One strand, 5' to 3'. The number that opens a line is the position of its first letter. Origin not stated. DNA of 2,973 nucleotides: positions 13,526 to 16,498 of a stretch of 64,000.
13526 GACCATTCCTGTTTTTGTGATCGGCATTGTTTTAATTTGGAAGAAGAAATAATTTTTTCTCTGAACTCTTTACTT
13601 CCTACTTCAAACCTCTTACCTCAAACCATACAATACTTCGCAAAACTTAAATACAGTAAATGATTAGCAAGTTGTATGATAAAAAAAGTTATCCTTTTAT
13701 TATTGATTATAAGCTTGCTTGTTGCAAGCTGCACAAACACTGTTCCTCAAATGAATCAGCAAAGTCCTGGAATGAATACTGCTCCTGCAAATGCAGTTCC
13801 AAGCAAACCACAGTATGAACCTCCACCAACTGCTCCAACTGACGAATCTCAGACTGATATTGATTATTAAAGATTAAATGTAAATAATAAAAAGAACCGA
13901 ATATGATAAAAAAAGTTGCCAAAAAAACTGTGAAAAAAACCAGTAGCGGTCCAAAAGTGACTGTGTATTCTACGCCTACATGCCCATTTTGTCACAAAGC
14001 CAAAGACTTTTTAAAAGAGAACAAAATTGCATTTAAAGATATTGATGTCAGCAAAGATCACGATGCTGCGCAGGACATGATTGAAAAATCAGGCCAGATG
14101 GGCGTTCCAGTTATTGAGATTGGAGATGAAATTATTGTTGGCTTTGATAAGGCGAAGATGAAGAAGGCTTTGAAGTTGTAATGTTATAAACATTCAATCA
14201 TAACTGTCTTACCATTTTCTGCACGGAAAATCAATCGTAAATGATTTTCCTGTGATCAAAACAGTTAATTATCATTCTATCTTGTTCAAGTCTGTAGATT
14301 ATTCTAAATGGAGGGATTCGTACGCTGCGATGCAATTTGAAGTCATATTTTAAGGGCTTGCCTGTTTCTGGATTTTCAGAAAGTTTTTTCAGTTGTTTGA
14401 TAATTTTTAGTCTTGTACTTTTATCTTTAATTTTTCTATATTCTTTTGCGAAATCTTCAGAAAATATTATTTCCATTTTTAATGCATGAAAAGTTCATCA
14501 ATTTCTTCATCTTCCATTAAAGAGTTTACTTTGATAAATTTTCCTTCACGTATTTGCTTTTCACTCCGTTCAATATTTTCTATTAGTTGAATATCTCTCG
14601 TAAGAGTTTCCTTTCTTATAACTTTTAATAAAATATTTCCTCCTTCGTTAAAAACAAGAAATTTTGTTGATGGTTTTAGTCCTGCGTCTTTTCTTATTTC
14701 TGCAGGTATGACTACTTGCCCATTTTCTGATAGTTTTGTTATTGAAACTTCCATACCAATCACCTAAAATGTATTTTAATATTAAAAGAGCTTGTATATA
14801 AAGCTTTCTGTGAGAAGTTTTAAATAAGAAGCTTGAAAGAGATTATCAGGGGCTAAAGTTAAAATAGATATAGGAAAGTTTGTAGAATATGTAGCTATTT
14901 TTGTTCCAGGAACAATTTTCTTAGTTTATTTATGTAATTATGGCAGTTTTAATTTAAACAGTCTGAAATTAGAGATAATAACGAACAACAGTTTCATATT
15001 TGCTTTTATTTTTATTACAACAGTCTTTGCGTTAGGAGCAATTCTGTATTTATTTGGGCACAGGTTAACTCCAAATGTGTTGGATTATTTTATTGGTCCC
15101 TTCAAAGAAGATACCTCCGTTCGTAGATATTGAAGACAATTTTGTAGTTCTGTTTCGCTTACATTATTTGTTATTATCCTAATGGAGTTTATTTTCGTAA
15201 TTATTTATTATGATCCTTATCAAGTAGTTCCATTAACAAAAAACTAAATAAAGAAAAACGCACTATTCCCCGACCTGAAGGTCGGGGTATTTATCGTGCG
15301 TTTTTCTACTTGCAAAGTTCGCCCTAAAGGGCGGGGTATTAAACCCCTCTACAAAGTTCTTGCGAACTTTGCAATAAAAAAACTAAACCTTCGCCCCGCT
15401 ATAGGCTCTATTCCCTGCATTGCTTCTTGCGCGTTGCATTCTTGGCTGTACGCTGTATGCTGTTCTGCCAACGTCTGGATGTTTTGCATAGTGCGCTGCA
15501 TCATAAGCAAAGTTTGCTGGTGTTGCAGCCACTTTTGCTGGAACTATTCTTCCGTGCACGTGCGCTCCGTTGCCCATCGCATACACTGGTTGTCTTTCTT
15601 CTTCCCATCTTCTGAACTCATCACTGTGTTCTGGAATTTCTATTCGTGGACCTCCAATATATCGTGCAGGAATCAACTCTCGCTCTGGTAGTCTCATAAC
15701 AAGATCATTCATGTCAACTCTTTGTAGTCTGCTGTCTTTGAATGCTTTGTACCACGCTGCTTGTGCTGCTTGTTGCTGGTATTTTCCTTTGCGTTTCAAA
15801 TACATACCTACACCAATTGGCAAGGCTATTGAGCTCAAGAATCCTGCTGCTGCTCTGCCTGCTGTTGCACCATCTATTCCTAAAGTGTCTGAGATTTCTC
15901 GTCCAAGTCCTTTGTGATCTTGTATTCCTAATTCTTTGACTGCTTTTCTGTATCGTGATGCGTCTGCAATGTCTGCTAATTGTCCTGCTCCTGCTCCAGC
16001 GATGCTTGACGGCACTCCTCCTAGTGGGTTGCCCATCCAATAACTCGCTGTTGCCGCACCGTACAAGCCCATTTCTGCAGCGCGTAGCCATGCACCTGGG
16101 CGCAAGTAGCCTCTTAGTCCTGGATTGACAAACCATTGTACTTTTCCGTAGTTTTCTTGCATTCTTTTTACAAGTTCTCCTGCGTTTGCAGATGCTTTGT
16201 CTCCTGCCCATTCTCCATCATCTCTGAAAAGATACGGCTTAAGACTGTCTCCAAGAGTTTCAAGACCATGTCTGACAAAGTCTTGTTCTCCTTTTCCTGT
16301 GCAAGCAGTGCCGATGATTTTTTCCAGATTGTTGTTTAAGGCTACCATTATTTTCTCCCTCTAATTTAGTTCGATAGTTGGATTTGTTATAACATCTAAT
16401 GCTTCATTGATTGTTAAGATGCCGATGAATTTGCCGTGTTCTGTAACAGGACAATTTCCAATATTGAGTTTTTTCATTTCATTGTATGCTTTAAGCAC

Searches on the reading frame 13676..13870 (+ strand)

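Call 67: search_protein_families(library=pfam, proteins=[window:13676-13870:+], max_evalue=0.5)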
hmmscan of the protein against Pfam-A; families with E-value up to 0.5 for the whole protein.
window:13676-13870:+ (64 aa): 1 family
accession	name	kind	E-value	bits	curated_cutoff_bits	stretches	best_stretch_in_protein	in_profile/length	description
PF05140.19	ResB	-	0.26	10.5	24.6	1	5-44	61-103/486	ResB-like family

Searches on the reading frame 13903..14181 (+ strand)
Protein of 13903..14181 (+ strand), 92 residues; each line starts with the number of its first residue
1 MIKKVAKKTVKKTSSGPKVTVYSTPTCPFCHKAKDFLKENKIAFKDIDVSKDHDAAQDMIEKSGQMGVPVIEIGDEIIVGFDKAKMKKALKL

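Call 5: search_protein_families(library=pfam, proteins=[window:13903-14181:+], max_evalue=0.1)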
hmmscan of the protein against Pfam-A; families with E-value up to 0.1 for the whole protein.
window:13903-14181:+ (92 aa): 11 families
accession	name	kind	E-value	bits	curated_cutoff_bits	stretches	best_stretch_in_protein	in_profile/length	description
PF00462.30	Glutaredoxin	-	1.4e-21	76.9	22.9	1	19-78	1-60/60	Glutaredoxin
PF13417.12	GST_N_3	-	3.3e-06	27.8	22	1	22-79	2-58/75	Glutathione S-transferase, N-terminal domain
PF05768.20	Glrx-like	-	2.3e-05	25.1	26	1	18-75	1-57/77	Glutaredoxin-like domain (DUF836)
PF13098.12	Thioredoxin_2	-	0.00043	21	27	1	15-53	5-54/104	Thioredoxin-like domain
PF13409.12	GST_N_2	-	0.0026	18.8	25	1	26-79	1-58/70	Glutathione S-transferase, N-terminal domain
PF13192.12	Thioredoxin_3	-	0.0079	16.7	24.8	1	18-87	2-72/76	Thioredoxin domain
PF04908.21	SH3BGR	-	0.02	15.5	21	1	35-64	25-54/99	SH3-binding, glutamic acid-rich protein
PF02798.26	GST_N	-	0.035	14.8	20.9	1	18-78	2-64/76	Glutathione S-transferase, N-terminal domain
PF13462.12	Thioredoxin_4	-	0.047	14.3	23.2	0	17-38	15-36/165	Thioredoxin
PF01323.26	DSBA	-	0.054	13.7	25.6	0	48-84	147-183/191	DSBA-like thioredoxin domain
PF07350.19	Gig2-like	-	0.069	12.3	27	1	9-59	337-383/408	Gig2-like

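Call 74: find_encoding_contigs(protein=window:13903-14181:+, flank=4000, max_places=10)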
Protein window:13903-14181:+ (92 aa): 4 contigs read that carry it; 2 places shown.
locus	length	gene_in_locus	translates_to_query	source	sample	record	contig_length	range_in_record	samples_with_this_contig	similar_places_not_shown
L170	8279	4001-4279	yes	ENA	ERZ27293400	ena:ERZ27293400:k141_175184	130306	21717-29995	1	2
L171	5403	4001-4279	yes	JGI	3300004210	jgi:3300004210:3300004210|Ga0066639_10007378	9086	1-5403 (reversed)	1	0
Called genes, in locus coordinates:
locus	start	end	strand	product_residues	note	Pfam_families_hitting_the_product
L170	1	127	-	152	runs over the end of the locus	-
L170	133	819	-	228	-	PF04493:Endonuclease_5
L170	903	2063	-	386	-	PF00155:Aminotran_1_2, PF01041:DegT_DnrJ_EryC1 (weak), PF12897:Asp_aminotransf (weak)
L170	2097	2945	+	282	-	-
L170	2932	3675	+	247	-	PF01790:LGT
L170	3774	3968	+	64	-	-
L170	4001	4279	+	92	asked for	PF05768:Glrx-like (faint), PF00462:Glutaredoxin, PF13417:GST_N_3 (weak)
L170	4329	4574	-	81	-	PF05016:ParE_toxin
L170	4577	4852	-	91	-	PF04014:MazE_antitoxin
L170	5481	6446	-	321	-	-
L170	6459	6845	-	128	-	PF00571:CBS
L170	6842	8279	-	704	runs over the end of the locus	-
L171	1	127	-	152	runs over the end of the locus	-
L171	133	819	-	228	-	PF04493:Endonuclease_5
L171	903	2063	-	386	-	PF00155:Aminotran_1_2, PF01041:DegT_DnrJ_EryC1 (weak), PF12897:Asp_aminotransf (weak)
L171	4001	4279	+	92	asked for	PF05768:Glrx-like (faint), PF00462:Glutaredoxin, PF13417:GST_N_3 (weak)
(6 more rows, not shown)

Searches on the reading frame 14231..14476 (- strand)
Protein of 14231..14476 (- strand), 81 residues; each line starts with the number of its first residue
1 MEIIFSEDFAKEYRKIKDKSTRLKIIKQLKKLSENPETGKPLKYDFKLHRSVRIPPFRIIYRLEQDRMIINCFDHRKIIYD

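Call 5: search_protein_families(library=pfam, proteins=[window:14231-14476:-], max_evalue=0.1)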
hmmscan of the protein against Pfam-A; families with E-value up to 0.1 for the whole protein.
window:14231-14476:- (81 aa): 2 families
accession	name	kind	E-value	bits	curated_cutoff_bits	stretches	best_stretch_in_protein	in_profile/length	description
PF05016.21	ParE_toxin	-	2.3e-09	38.1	23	1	3-79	1-88/89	ParE toxin of type II toxin-antitoxin system, parDE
PF15781.12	ParE-like_toxin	-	0.0063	16.9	28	1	6-47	4-44/87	ParE-like toxin of type II bacterial toxin-antitoxin system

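Call 75: find_encoding_contigs(protein=window:14231-14476:-, flank=4000, max_places=10)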
Protein window:14231-14476:- (81 aa): 5 contigs read that carry it; 3 places shown.
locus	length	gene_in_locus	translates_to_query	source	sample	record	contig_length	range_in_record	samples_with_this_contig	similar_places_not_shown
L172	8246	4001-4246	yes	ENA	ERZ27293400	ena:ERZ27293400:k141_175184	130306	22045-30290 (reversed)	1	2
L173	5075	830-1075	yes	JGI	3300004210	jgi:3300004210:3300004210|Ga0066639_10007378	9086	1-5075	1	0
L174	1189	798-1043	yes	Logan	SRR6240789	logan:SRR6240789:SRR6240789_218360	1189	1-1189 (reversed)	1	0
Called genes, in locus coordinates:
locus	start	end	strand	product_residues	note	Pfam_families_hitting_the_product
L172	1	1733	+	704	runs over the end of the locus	-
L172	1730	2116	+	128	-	PF00571:CBS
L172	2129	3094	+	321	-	-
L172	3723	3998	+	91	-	PF04014:MazE_antitoxin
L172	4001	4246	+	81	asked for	PF05016:ParE_toxin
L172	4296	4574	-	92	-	PF05768:Glrx-like (faint), PF00462:Glutaredoxin, PF13417:GST_N_3 (weak)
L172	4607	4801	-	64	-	-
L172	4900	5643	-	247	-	PF01790:LGT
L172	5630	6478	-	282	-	-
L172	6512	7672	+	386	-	PF00155:Aminotran_1_2, PF01041:DegT_DnrJ_EryC1 (weak), PF12897:Asp_aminotransf (weak)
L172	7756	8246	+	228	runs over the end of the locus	PF04493:Endonuclease_5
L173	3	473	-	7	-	?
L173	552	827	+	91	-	PF04014:MazE_antitoxin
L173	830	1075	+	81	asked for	PF05016:ParE_toxin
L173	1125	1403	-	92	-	PF05768:Glrx-like (faint), PF00462:Glutaredoxin, PF13417:GST_N_3 (weak)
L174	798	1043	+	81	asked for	PF05016:ParE_toxin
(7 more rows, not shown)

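Call 86: search_protein_families(library=ncbifam, proteins=[window:14231-14476:-], max_evalue=0.1)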
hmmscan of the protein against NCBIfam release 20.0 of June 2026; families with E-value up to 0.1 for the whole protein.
window:14231-14476:- (81 aa): 5 families
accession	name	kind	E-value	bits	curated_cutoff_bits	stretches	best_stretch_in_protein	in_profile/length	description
TIGR02385.1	RelE_StbE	subfamily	6.4e-05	23.4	27.9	1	2-71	1-77/88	type II toxin-antitoxin system mRNA interferase toxin, RelE/StbE family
NF052421.1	effector_SseE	equivalog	0.00057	19.9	110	1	45-74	21-50/124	type III secretion system effector protein SseE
TIGR02116.1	toxin_Txe_YoeB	equivalog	0.0075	16.5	51.8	1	5-71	1-75/80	Txe/YoeB family addiction module toxin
TIGR02683.1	upstrm_HI1419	hypoth_equivalog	0.023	15.1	62.85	1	5-70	5-71/95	type II toxin-antitoxin system RelE/ParE family toxin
NF011887.0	PRK15360.1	equivalog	0.07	12.9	200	1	51-74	31-54/138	pathogenicity island 2 effector protein SseE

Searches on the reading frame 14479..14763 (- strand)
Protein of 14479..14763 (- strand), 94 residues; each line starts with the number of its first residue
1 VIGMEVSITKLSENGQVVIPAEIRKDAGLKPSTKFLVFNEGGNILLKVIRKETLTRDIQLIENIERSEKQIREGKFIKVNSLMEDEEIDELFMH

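Call 5: search_protein_families(library=pfam, proteins=[window:14479-14763:-], max_evalue=0.1)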
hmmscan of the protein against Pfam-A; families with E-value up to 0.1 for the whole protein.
window:14479-14763:- (94 aa): 3 families
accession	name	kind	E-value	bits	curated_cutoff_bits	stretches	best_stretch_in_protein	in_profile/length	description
PF04014.23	MazE_antitoxin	-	2.3e-08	34.3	24.7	1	8-52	1-46/48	Antidote-toxin recognition MazE, bacterial antitoxin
PF10884.14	DUF2683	-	0.013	16.2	27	1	61-81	41-60/66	Protein of unknown function (DUF2683)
PF20025.4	DUF6433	-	0.029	14.8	38.9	1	33-71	68-104/115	Family of unknown function (DUF6433)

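Call 86: search_protein_families(library=ncbifam, proteins=[window:14479-14763:-], max_evalue=0.1)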
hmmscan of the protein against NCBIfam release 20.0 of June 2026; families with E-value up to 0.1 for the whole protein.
window:14479-14763:- (94 aa): 5 families
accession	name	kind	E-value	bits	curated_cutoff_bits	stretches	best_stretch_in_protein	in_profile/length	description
TIGR01439.1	lp_hng_hel_AbrB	domain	1.1e-10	41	28.3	1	8-49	1-43/44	transcriptional regulator, AbrB family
NF040962.1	near_HgcAB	equivalog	1.6e-05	24.7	70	1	7-56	6-58/70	HgcAB-associated protein HgcC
NF006352.0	PRK08577.1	equivalog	0.001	19.1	140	1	6-92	4-86/136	hypothetical protein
NF007429.0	PRK09974.1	equivalog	0.048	13.6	125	1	9-51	15-58/114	type II toxin-antitoxin system PrlF family antitoxin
NF050106.1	TA_MazE_antitoxin_Deino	equivalog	0.051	13.8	65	1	15-41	1-27/65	type II toxin-antitoxin system MazE family antitoxin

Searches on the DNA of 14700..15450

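Call 57: search_rna_families(source=window, start=14700, end=15450, threshold=evalue, max_evalue=1)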
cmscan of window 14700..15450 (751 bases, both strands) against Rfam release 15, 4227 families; matches with E-value up to 1: 2.
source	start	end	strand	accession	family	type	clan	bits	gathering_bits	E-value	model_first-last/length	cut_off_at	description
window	15172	15294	+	RF01859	Phe_leader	Cis-reg; leader;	-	27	55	0.032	1-125/125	no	Phenylalanine leader peptide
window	15246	15349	-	RF00062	HgcC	Gene;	-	17.5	50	0.14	1-130/130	no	HgcC family RNA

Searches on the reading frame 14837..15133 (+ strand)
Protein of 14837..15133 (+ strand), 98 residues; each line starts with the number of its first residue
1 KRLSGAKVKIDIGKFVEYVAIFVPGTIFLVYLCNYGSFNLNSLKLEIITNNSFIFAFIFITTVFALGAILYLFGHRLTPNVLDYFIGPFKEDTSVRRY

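Call 67: search_protein_families(library=pfam, proteins=[window:14837-15133:+], max_evalue=0.5)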
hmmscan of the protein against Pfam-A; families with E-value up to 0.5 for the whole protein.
window:14837-15133:+ (98 aa): 0 families

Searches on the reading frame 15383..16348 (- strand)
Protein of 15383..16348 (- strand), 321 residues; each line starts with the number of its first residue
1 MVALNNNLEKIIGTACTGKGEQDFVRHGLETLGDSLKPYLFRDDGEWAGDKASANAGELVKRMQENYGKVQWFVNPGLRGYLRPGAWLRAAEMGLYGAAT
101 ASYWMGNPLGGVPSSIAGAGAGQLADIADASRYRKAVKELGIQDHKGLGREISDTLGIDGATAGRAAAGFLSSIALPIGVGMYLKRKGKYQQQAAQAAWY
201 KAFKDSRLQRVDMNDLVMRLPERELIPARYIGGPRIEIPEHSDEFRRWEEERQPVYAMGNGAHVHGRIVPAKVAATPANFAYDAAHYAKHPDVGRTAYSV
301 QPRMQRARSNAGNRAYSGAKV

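Call 5: search_protein_families(library=pfam, proteins=[window:15383-16348:-], max_evalue=0.1)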
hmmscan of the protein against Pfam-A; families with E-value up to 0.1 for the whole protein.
window:15383-16348:- (321 aa): 1 family
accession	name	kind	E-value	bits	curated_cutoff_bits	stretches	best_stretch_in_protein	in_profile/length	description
PF19865.4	DUF6338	-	0.092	12.7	26.5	0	157-207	75-130/205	Family of unknown function (DUF6338)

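Call 7: search_protein_families(library=padloc, proteins=[window:15383-16348:-], max_evalue=0.1)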
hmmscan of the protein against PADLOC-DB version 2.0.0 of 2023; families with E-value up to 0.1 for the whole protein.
window:15383-16348:- (321 aa): 0 families

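Call 8: search_protein_families(library=phrogs, proteins=[window:15383-16348:-], max_evalue=0.1)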
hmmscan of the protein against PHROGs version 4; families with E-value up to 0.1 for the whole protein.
window:15383-16348:- (321 aa): 0 families

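Call 9: search_protein_families(library=ncbifam, proteins=[window:15383-16348:-], max_evalue=0.1)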
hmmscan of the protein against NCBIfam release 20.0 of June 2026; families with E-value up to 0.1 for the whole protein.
window:15383-16348:- (321 aa): 0 families

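Call 12: find_homologous_proteins(query=window:15383-16348:-, max_evalue=0.001)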
Query window:15383-16348:- (321 aa): 1 proteins with E <= 0.001 among 4848 candidates.
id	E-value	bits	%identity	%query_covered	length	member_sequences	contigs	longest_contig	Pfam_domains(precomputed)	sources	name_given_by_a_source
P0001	2.4e-213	725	100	100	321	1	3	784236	-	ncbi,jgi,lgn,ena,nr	ncbi:hypothetical protein COV18_04940 [Candidatus Woesearchaeota archaeon CG10_big_fil_rev_8_21_14_0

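Call 13: find_encoding_contigs(protein=P0001, flank=10000, max_places=6)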
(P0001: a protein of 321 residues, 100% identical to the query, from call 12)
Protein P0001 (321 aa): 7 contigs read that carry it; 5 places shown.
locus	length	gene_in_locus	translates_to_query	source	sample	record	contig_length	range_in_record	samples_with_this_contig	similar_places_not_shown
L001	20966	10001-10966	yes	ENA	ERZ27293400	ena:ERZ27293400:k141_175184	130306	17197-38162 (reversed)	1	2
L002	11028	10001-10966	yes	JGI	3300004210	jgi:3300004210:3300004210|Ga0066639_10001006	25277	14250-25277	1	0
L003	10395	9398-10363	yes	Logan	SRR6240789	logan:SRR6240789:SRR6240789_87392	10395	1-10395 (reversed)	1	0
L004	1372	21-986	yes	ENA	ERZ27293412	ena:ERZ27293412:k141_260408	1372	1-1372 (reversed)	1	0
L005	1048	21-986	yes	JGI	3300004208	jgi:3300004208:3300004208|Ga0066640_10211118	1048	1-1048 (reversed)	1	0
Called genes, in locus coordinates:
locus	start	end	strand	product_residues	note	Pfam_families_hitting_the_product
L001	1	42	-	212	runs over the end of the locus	PF00702:Hydrolase, PF12710:HAD, PF13419:HAD_2, PF13242:Hydrolase_like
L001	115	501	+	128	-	-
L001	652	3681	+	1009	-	PF00696:AA_kinase, PF00742:Homoserine_dh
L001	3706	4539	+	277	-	-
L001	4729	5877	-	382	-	PF01142:TruD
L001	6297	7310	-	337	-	PF01047:MarR (faint), PF08279:HTH_11 (faint), PF12802:MarR_2 (faint), PF12840:HTH_20 (weak), PF13404:HTH_AsnC-type, PF13412:HTH_24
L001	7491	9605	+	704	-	-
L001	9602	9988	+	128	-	PF00571:CBS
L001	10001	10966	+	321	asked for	-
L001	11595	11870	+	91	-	PF04014:MazE_antitoxin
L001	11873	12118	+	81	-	PF05016:ParE_toxin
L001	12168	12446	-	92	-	PF05768:Glrx-like (faint), PF00462:Glutaredoxin, PF13417:GST_N_3 (weak)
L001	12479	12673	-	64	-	-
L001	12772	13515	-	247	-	PF01790:LGT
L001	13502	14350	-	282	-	-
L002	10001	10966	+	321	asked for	-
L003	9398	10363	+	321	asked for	-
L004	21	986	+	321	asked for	-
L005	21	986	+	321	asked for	-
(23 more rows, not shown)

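Call 49: search_solved_structures(query=A2, max_evalue=1)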
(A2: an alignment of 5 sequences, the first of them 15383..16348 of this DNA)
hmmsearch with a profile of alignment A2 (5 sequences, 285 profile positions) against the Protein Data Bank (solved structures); distinct sequences matched with E-value up to 1: 2.
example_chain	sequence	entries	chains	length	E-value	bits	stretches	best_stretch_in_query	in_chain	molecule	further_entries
8qcf_L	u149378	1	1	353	0.19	14.6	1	79-155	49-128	Superkiller protein 7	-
4ls9_A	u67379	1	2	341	0.86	12.5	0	34-76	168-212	DHH family protein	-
